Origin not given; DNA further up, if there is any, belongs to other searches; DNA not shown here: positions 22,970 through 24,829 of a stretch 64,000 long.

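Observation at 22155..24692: ATP-grasp ligase and extended class I aminotransferase pair welded into the dnaB-dnaI replication operon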

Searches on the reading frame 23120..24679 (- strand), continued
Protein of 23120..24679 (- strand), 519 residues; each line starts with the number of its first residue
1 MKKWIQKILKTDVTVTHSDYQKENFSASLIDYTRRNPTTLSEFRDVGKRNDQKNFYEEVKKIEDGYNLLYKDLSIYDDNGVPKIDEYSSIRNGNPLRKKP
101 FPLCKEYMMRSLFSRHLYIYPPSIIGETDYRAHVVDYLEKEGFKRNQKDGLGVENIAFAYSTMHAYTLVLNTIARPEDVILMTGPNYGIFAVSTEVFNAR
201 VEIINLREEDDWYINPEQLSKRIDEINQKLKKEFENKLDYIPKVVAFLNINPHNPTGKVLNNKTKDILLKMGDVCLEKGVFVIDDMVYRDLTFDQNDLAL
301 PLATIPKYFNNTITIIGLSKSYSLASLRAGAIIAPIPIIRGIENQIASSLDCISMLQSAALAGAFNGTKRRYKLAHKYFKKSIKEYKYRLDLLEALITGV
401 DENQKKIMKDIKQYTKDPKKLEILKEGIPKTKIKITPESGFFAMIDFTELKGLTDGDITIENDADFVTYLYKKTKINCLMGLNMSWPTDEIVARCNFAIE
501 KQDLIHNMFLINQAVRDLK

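Call 17: find_encoding_contigs(protein=P0031, flank=10000, max_places=2)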
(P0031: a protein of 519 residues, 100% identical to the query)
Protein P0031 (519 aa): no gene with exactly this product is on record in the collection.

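Call 41: list_cluster_members(proteins=[P0052, P0136, P0130, P0150, P0133, P0123, P0034, P0106, P0125, P0032])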
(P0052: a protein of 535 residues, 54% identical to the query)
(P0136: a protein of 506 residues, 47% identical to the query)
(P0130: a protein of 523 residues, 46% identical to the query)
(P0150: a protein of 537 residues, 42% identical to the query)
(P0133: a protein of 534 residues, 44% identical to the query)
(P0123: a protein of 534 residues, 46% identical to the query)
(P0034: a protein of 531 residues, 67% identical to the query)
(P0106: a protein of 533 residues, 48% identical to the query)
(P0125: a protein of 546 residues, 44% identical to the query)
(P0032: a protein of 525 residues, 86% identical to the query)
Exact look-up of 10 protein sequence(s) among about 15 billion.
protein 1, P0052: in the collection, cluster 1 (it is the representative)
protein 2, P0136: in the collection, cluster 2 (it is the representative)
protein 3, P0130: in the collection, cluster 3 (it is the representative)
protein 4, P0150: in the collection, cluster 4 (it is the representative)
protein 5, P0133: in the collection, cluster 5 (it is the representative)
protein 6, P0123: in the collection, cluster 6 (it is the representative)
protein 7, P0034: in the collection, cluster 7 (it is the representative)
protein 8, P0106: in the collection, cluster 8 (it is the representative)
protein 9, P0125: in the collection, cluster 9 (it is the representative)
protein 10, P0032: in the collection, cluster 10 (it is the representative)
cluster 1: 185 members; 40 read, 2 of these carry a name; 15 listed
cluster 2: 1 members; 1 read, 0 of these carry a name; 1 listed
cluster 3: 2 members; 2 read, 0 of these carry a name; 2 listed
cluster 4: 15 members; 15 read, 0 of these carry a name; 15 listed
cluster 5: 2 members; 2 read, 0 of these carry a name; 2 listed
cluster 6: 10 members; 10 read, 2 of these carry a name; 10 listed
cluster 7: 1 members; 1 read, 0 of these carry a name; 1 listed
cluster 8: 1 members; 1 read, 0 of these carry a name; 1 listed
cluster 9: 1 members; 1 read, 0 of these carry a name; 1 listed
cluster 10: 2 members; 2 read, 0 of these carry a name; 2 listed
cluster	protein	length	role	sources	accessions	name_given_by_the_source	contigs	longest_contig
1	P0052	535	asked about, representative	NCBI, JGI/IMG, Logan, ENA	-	aspartate/methionine/tyrosine aminotransferase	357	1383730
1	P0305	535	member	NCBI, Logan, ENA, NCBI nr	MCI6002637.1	MAG: pyridoxal phosphate-dependent aminotransferase [Tenericutes bacterium] | pyridoxal phosphate-dependent aminotransferase [Mycoplasmatota bacterium]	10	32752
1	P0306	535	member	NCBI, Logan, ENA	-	-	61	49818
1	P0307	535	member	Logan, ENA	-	-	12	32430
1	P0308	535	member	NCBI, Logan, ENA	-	-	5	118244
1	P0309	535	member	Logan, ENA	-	-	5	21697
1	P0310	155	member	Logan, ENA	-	-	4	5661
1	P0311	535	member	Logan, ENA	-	-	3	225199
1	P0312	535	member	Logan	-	-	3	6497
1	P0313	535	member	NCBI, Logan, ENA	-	-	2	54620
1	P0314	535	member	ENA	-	-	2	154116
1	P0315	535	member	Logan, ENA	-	-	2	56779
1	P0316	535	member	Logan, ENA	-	-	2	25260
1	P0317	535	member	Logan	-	-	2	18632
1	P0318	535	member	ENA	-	-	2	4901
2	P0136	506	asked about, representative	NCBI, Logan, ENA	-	-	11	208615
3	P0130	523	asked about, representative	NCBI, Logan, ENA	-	-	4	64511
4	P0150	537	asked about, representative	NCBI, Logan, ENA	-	-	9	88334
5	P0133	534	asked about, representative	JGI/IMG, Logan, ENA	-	-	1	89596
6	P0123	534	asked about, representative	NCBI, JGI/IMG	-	aspartate/methionine/tyrosine aminotransferase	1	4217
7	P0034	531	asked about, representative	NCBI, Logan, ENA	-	-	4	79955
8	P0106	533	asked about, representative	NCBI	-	-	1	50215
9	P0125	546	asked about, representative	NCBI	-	-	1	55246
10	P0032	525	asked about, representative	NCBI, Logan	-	-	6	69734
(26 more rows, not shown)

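Call 43: find_encoding_contigs(protein=P0136, flank=6000, max_places=2)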
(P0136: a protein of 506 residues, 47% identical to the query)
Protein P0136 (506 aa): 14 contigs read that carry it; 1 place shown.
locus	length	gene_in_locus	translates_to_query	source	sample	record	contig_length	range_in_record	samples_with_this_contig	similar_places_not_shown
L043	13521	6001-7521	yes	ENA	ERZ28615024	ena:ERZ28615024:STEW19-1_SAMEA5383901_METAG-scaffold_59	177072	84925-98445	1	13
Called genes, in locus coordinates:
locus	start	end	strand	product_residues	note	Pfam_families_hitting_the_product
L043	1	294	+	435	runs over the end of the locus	PF03432:Relaxase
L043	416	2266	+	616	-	PF00501:AMP-binding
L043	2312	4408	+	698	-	PF00512:HisKA, PF02518:HATPase_c, PF00072:Response_reg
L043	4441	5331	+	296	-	PF00126:HTH_1, PF03466:LysR_substrate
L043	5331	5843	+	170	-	-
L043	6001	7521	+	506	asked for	PF00155:Aminotran_1_2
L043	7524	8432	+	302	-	PF27100:DcsG_N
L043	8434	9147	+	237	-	PF13521:AAA_28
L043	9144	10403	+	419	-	PF18603:LAL_C2 (weak)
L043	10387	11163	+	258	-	PF00497:SBP_bac_3, PF10613:Lig_chan-Glu_bd (weak)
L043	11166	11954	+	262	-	PF00528:BPD_transp_1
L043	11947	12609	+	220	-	PF02463:SMC_N, PF00005:ABC_tran, PF13304:AAA_21 (faint)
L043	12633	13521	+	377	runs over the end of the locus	-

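Call 44: find_encoding_contigs(protein=P0150, flank=6000, max_places=2)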
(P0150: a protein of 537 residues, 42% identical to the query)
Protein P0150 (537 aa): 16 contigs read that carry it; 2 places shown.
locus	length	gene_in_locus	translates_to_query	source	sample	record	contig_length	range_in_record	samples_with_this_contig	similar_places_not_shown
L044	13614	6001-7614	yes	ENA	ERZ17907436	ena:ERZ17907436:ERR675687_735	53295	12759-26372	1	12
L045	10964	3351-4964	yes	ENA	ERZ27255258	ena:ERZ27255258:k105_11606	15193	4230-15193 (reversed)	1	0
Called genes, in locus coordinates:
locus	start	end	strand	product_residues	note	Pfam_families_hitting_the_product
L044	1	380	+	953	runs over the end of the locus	-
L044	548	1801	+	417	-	-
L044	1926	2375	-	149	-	-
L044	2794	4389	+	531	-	PF01656:CbiA (weak), PF06418:CTP_synth_N, PF00117:GATase, PF07722:Peptidase_C26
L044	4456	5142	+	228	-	PF22570:LiaF-TM, PF09922:LiaF-like_C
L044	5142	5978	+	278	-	PF13349:DUF4097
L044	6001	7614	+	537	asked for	PF00155:Aminotran_1_2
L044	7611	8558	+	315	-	PF27100:DcsG_N, PF08443:RimK, PF02955:GSH-S_ATP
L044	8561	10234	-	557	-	-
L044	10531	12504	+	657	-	PF03485:Arg_tRNA_synt_N, PF00750:tRNA-synt_1d, PF05746:DALR_1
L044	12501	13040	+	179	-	PF00929:RNase_T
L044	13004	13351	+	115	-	-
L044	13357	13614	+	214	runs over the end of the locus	PF06197:DUF998 (faint)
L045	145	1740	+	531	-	PF01656:CbiA (weak), PF06418:CTP_synth_N, PF00117:GATase, PF07722:Peptidase_C26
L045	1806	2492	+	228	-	PF22570:LiaF-TM, PF09922:LiaF-like_C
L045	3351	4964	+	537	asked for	PF00155:Aminotran_1_2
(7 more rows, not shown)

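Call 45: find_encoding_contigs(protein=P0130, flank=6000, max_places=2)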
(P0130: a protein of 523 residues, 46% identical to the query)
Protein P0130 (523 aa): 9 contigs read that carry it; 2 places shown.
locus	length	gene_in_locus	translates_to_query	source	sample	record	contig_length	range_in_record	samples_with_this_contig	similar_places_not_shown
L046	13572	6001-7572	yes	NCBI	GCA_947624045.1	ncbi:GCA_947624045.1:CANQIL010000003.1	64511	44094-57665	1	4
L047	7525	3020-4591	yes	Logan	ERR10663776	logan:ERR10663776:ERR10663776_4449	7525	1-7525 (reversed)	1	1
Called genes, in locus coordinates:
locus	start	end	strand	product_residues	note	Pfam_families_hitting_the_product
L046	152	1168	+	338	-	PF07751:Abi_2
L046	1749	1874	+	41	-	-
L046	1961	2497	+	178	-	PF02661:Fic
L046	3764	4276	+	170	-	PF10502:Peptidase_S26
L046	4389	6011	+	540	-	PF01554:MatE (weak), PF01943:Polysacc_synt, PF03023:MurJ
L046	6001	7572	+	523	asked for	PF00155:Aminotran_1_2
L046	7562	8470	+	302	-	-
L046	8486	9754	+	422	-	PF16403:Bact_surface_Ig-like, PF01522:Polysacc_deac_1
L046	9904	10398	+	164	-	-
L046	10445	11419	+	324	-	PF02275:CBAH, PF03417:AAT (faint)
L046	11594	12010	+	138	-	PF03413:PepSY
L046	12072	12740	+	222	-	PF03167:UDG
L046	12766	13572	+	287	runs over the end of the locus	PF02498:Bro-N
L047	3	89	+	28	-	?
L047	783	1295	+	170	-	PF10502:Peptidase_S26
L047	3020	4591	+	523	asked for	PF00155:Aminotran_1_2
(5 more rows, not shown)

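Call 51: predict_structure(alignment_id=A4)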
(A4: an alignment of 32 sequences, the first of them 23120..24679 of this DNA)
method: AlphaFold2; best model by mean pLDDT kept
length: 519 residues; sequences in the alignment: 32
mean_pLDDT: 92.5   pTM: 0.90
mean pLDDT of the five models: 92.5, 90.3, 90.2, 88.7, 80.5
residues with pLDDT >= 90: 406; 70-90: 111; 50-70: 2; < 50: 0
segments of 3 or more residues with pLDDT < 50: none
pLDDT, mean of each block of 10 residues (from residue 1): 77 83 95 89 83 91 92 89 85 87 95 86 90 97 85 96 95 96 91 92 94 96 98 95 96 89 96 98 94 93 94 92 88 97 93 92 96 95 95 96 91 94 96 94 96 94 95 92 91 95 96 95
secondary structure, 60 per line:
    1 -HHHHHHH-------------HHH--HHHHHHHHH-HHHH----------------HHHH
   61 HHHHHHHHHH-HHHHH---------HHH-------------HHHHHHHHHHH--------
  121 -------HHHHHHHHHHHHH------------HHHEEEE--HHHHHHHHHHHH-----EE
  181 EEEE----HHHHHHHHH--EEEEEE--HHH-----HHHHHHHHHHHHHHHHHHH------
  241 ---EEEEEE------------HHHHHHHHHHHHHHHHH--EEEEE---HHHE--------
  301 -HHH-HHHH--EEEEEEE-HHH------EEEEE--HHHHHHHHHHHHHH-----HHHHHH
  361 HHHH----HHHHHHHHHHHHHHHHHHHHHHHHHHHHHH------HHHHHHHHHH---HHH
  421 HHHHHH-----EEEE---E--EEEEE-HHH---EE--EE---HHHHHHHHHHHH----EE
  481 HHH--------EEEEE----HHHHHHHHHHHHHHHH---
elements in order: H2-8 H27-35 H37-40 H57-70 H72-76 H102-112 H128-140 E156-159 H162-173 E179-184 H189-197 E200-205 H216-234 E244-249 H262-278 E281-285 H306-309 E312-318 E329-333 H336-349 H355-364 H369-398 H405-414 H418-426 E432-435 E442-446 H463-474 E492-496 H501-516
